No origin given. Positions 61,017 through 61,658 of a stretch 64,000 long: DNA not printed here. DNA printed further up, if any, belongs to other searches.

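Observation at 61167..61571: Signal-peptide ORF inserted between rpsS and rplV inside the S10 ribosomal operon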

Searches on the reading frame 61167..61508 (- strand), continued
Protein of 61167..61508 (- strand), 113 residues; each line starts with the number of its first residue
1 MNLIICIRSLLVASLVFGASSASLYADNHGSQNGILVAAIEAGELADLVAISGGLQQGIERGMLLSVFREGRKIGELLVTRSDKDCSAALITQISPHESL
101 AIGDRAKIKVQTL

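Call 30: find_encoding_contigs(protein=P0036, flank=3000, max_places=2)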
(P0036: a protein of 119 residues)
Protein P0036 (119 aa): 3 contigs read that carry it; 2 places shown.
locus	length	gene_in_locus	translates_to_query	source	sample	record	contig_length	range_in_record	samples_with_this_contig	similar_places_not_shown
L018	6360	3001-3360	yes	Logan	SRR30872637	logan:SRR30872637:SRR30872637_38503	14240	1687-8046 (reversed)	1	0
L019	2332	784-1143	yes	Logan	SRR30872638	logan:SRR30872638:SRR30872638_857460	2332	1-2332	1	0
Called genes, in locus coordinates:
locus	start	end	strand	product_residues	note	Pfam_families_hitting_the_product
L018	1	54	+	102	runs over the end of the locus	PF00338:Ribosomal_S10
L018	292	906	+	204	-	PF00297:Ribosomal_L3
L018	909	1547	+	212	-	PF00573:Ribosomal_L4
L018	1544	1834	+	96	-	PF00276:Ribosomal_L23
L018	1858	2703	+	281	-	PF00181:Ribosomal_L2_N, PF03947:Ribosomal_L2_C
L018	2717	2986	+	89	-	PF00203:Ribosomal_S19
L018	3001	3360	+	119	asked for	-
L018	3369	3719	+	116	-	PF00237:Ribosomal_L22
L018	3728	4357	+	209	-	PF07650:KH_2, PF00189:Ribosomal_S3_C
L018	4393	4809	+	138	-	PF00252:Ribosomal_L16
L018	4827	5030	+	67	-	PF00831:Ribosomal_L29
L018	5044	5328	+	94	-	PF00366:Ribosomal_S17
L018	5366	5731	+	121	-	PF00238:Ribosomal_L14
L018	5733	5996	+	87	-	PF00467:KOW, PF17136:ribosomal_L24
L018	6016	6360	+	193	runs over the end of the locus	PF00281:Ribosomal_L5, PF00673:Ribosomal_L5_C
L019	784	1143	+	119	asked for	-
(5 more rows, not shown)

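Call 33: find_homologous_proteins(query=A3, max_evalue=0.001)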
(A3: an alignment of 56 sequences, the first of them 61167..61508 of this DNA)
Query A3 (56 sequences) (113 aa, profile of the alignment): 451 proteins with E <= 0.001 among 5358 candidates; the best 120 are listed.
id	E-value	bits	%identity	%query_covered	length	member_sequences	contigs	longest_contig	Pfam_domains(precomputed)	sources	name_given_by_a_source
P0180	3.0e-32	128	35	92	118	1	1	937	-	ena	-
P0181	7.5e-32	127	34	92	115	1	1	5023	-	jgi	jgi:hypothetical protein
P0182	1.4e-31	126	39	65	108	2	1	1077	-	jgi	-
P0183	2.7e-31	125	35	92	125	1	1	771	-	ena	-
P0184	3.2e-31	125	39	65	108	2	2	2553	-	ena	-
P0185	7.4e-31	124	34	93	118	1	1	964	-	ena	-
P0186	1.1e-30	123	37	83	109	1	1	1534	-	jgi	jgi:hypothetical protein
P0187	1.5e-30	123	42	63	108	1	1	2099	-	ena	-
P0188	1.7e-30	123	33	88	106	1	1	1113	-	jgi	jgi:hypothetical protein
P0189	3.1e-30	122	38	68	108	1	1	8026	-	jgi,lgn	-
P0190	3.3e-30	122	41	57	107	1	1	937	-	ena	-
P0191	3.5e-30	122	37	62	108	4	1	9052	-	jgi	jgi:hypothetical protein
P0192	3.6e-30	122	43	65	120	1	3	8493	-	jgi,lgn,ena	-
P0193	3.9e-30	122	37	62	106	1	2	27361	-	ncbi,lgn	-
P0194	4.2e-30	122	38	57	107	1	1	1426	-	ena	-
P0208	1.2e-29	120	38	63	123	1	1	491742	-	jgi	jgi:hypothetical protein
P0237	2.1e-29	119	31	80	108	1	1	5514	-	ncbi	-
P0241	2.5e-29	119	41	65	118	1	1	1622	-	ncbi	-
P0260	5.0e-29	118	39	65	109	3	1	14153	-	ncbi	-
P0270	6.4e-29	118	35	88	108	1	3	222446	-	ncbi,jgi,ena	jgi:hypothetical protein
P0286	9.3e-29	117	39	63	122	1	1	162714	-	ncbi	ncbi:MAG TPA: hypothetical protein VGD88_10320 [Opitutaceae bacterium]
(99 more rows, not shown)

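Call 34: list_cluster_members(proteins=[P0193, P0237, P0241, P0260, P0270, P0286, P0007, P0011, P0031, P0208])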
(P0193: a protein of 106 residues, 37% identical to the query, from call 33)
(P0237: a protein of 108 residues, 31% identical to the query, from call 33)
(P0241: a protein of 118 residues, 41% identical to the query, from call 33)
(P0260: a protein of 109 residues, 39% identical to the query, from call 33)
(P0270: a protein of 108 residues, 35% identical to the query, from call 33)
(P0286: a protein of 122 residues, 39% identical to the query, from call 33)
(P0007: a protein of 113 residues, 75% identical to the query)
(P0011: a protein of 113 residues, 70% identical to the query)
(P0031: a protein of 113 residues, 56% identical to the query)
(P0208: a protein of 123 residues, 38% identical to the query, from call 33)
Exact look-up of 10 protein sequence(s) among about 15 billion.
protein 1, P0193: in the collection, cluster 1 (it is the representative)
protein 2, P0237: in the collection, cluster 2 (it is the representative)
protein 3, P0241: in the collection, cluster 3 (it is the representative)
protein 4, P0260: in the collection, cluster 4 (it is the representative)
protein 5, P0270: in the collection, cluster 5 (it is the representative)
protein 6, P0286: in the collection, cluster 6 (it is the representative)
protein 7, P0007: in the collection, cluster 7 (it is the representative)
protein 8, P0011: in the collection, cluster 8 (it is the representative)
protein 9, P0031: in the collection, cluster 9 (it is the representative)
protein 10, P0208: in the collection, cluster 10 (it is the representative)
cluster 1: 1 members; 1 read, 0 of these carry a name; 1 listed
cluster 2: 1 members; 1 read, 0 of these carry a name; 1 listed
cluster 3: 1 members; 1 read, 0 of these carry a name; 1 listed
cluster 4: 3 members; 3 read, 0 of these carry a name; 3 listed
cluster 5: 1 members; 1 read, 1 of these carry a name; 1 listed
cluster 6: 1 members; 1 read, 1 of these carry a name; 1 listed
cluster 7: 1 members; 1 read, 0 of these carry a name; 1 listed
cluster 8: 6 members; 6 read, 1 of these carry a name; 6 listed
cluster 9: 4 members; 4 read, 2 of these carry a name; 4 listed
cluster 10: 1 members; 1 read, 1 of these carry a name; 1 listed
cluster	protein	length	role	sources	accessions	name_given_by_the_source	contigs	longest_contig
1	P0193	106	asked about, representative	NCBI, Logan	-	-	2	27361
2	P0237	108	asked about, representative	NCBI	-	-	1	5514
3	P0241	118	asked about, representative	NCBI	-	-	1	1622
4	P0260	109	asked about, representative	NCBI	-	-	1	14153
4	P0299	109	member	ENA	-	-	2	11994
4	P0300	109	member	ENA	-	-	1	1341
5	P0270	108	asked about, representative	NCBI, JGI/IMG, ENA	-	hypothetical protein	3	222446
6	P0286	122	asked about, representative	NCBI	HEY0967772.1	MAG TPA: hypothetical protein VGD88_10320 [Opitutaceae bacterium]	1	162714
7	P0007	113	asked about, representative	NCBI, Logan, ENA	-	-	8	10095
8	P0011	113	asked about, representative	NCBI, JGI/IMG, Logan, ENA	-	hypothetical protein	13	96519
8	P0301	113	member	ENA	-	-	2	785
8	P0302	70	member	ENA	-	-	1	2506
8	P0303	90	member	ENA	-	-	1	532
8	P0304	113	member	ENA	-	-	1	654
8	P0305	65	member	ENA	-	-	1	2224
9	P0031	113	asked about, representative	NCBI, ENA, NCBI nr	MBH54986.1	MAG: hypothetical protein CMI18_11665 [Opitutaceae bacterium] | hypothetical protein [Opitutaceae bacterium]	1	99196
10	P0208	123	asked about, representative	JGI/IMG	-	hypothetical protein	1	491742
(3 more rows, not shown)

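Call 39: search_protein_families(library=pfam, alignment_id=A3, max_evalue=1)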
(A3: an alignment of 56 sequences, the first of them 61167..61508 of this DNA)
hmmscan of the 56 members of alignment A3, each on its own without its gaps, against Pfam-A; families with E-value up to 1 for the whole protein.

A. member 1, window:61167-61508:- (113 aa): 1 family
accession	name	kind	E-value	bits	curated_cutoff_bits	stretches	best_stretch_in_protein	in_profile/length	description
PF20563.3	DUF6773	-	0.099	12.9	27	1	2-34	87-120/163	Family of unknown function (DUF6773)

B. families by the number of members that match (of 56 scanned): 19 families
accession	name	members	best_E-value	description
PF16669.11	TTC5_OB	2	0.045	Tetratricopeptide repeat protein 5 OB fold domain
PF04085.20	MreC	1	0.0012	Rod shape-determining protein MreC, barrel core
PF00717.28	Peptidase_S24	1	0.0057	Peptidase S24-like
PF16538.11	FlgT_C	1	0.0059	Flagellar assembly protein T, C-terminal domain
PF09378.16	HAS-barrel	1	0.012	HAS barrel domain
PF22262.2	DUF6950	1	0.014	Domain of unknown function (DUF6950)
PF20779.2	MACPF_D2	1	0.017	MACPF protein, D2 domain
PF00056.29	Ldh_1_N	1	0.042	lactate/malate dehydrogenase, NAD binding domain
PF02599.21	CsrA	1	0.065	Global regulator protein family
PF16660.10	PHD20L1_u1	1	0.068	PHD finger protein 20-like protein 1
PF20563.3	DUF6773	1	0.099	Family of unknown function (DUF6773)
PF24295.1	DUF7480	1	0.11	Domain of unknown function (DUF7480)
PF23562.2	AMP-binding_C_3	1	0.15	AMP-binding enzyme C-terminal domain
PF20098.4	DUF6488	1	0.17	Family of unknown function (DUF6488)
PF08956.15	DUF1869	1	0.21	Domain of unknown function (DUF1869)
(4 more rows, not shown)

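Call 43: find_encoding_contigs(protein=P0208, flank=2500, max_places=2)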
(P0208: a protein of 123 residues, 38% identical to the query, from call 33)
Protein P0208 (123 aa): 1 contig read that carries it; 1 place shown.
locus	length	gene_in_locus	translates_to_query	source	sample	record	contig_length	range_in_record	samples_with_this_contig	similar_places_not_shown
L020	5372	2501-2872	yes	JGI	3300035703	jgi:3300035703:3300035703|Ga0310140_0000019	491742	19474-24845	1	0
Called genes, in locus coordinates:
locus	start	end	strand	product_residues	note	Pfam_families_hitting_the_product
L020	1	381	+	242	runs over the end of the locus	-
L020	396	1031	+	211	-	PF00573:Ribosomal_L4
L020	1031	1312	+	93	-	PF00276:Ribosomal_L23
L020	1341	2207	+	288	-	PF00181:Ribosomal_L2_N, PF03947:Ribosomal_L2_C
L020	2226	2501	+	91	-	PF00203:Ribosomal_S19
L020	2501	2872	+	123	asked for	-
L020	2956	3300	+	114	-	PF00237:Ribosomal_L22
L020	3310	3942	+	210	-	PF07650:KH_2, PF00189:Ribosomal_S3_C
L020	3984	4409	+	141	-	PF00252:Ribosomal_L16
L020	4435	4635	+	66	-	PF00831:Ribosomal_L29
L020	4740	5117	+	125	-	PF00366:Ribosomal_S17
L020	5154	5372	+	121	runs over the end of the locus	PF00238:Ribosomal_L14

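Call 44: find_encoding_contigs(protein=P0286, flank=2500, max_places=2)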
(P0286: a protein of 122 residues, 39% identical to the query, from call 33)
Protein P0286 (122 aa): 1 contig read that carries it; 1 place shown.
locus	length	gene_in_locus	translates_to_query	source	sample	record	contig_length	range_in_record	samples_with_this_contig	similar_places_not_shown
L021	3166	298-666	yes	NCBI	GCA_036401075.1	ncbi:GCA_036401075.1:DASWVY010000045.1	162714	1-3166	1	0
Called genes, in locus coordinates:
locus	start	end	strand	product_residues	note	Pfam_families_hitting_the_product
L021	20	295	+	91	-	PF00203:Ribosomal_S19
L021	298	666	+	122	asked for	-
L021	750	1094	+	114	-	PF00237:Ribosomal_L22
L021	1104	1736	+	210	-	PF07650:KH_2, PF05316:VAR1 (faint), PF00189:Ribosomal_S3_C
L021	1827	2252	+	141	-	PF00252:Ribosomal_L16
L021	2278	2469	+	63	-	PF00831:Ribosomal_L29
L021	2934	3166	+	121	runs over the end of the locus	PF00238:Ribosomal_L14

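Call 45: find_homologous_proteins(query=P0286, max_evalue=0.001)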
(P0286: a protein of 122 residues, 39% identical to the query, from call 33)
Query P0286 (122 aa): 444 proteins with E <= 0.001 among 921 candidates; the best 120 are listed.
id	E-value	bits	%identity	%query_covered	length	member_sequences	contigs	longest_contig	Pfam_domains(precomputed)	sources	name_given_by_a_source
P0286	1.2e-68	246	100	100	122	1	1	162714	-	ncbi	ncbi:MAG TPA: hypothetical protein VGD88_10320 [Opitutaceae bacterium]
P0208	1.3e-56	207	86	100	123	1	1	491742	-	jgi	jgi:hypothetical protein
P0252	2.6e-54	200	84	100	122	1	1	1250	-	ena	-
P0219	9.2e-54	198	87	95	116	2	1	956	-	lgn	-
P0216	1.9e-53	197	82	100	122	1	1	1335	-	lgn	-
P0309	8.3e-51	189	82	95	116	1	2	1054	-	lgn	-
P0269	1.4e-49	185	83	95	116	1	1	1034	-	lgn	-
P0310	1.4e-49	185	78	100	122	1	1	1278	-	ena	-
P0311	8.9e-41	156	63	100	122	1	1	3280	-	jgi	jgi:hypothetical protein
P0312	4.6e-40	154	65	95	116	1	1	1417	-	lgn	-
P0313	2.1e-39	152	60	100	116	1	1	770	-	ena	-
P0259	3.5e-39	151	66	95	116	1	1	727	-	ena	-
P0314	5.0e-39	151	66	95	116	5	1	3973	-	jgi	-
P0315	5.5e-39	151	60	100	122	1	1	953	-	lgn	-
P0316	8.6e-39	150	59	100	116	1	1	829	-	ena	-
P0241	5.6e-31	125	67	73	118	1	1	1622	-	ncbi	-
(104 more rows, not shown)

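Call 46: search_solved_structures(query=A3, max_evalue=10, show_alignments=3)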
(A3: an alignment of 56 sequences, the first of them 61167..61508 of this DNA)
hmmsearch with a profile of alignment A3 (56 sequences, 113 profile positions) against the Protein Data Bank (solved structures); distinct sequences matched with E-value up to 10: 3.
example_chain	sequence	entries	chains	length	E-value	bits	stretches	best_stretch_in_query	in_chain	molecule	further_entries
6ve2_O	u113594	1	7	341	0.35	13.8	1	40-74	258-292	LysM domain-containing protein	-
2bhs_A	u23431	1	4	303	1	12.3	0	59-91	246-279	CYSTEINE SYNTHASE B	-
2bht_A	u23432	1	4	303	1.3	12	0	59-91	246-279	CYSTEINE SYNTHASE B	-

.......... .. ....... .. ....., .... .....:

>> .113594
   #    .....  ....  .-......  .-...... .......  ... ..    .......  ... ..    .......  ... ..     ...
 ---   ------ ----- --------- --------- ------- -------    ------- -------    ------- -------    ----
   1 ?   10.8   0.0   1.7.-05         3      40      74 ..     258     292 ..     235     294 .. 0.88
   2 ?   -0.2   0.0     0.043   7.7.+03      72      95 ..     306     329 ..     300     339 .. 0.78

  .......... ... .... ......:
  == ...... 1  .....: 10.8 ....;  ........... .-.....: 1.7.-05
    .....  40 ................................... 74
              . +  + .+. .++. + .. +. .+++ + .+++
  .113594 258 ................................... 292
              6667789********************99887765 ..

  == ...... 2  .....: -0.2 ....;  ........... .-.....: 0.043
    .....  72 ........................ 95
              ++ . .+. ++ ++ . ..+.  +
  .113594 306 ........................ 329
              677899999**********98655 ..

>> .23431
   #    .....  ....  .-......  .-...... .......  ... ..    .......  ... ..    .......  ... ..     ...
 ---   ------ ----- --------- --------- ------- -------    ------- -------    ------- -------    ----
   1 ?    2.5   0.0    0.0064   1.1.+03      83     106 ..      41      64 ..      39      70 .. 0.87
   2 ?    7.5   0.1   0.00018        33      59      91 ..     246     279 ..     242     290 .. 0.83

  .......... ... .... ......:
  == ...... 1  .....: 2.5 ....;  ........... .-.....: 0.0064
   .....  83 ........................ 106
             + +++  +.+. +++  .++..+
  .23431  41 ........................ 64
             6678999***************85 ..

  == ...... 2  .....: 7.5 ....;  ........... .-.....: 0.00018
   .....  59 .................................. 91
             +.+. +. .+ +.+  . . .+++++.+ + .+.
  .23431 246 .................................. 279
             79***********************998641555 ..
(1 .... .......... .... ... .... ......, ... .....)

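Call 63: find_encoding_contigs(protein=P0172, flank=2500, max_places=2)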
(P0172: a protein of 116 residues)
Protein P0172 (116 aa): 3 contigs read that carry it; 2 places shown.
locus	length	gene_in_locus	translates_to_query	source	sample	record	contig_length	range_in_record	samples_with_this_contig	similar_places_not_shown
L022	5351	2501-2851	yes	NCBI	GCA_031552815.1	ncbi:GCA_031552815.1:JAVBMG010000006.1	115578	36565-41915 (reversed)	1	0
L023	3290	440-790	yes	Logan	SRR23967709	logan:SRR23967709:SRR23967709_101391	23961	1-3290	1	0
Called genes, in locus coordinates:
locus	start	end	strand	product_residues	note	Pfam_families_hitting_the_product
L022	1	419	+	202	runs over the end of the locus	PF00297:Ribosomal_L3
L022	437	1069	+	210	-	PF00573:Ribosomal_L4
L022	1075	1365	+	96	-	PF00276:Ribosomal_L23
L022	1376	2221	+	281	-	PF00181:Ribosomal_L2_N, PF03947:Ribosomal_L2_C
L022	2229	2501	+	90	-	PF00203:Ribosomal_S19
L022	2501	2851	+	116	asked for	-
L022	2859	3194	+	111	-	PF00237:Ribosomal_L22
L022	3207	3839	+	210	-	PF07650:KH_2, PF00189:Ribosomal_S3_C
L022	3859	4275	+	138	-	PF00252:Ribosomal_L16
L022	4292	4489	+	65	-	PF00831:Ribosomal_L29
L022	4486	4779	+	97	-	PF00366:Ribosomal_S17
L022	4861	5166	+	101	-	PF00238:Ribosomal_L14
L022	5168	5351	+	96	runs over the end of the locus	PF17136:ribosomal_L24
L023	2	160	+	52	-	?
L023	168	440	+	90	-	PF00203:Ribosomal_S19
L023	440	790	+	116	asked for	-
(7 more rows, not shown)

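Call 64: find_encoding_contigs(protein=P0158, flank=2500, max_places=2)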
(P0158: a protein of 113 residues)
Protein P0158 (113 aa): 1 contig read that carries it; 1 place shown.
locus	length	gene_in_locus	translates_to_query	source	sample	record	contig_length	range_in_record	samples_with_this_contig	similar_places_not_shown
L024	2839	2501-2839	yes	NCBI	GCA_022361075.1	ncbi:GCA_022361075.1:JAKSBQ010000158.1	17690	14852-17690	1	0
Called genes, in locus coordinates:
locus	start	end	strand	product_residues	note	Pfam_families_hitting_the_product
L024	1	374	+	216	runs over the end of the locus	PF00297:Ribosomal_L3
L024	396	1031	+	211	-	PF00573:Ribosomal_L4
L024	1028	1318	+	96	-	PF00276:Ribosomal_L23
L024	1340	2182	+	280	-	PF00181:Ribosomal_L2_N, PF03947:Ribosomal_L2_C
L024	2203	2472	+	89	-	PF00203:Ribosomal_S19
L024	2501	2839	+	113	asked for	?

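Call 84: search_protein_families(library=ncbifam, alignment_id=A3, max_evalue=0.1)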
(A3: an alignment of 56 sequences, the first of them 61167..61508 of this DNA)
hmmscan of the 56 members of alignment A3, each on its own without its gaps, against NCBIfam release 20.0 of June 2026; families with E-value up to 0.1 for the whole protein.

A. member 1, window:61167-61508:- (113 aa): 0 families

B. families by the number of members that match (of 56 scanned): 23 families
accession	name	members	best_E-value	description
NF010518.0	PRK13922.13-3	6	0.0083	rod shape-determining protein MreC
TIGR00219.1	mreC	2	3.1e-05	rod shape-determining protein MreC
NF008943.0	PRK12292.3-1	1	7.8e-05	ATP phosphoribosyltransferase regulatory subunit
TIGR03791.1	TTQ_mauG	1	0.0083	tryptophan tryptophylquinone biosynthesis enzyme MauG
NF004888.0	PRK06251.1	1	0.013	V-type ATP synthase subunit K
NF004863.0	PRK06223.1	1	0.014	malate dehydrogenase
TIGR03168.1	1-PFK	1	0.017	hexose kinase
NF007812.0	PRK10520.1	1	0.019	homoserine/homoserine lactone efflux protein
NF004850.0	PRK06201.1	1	0.022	hypothetical protein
TIGR01832.1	kduD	1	0.027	2-dehydro-3-deoxy-D-gluconate 5-dehydrogenase KduD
NF058592.1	GxPGS_dom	1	0.029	PGS family Ig-like domain-containing protein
NF010520.0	PRK13922.13-5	1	0.033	rod shape-determining protein MreC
NF042950.1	3PPDhyd_Dh_HcaB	1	0.035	3-phenylpropionate-dihydrodiol/cinnamic acid-dihydrodiol dehydrogenase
TIGR03192.1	benz_CoA_bzdQ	1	0.039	benzoyl-CoA reductase, bzd-type, subunit Q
NF011967.0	PRK15439.1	1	0.044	autoinducer 2 ABC transporter ATP-binding protein LsrA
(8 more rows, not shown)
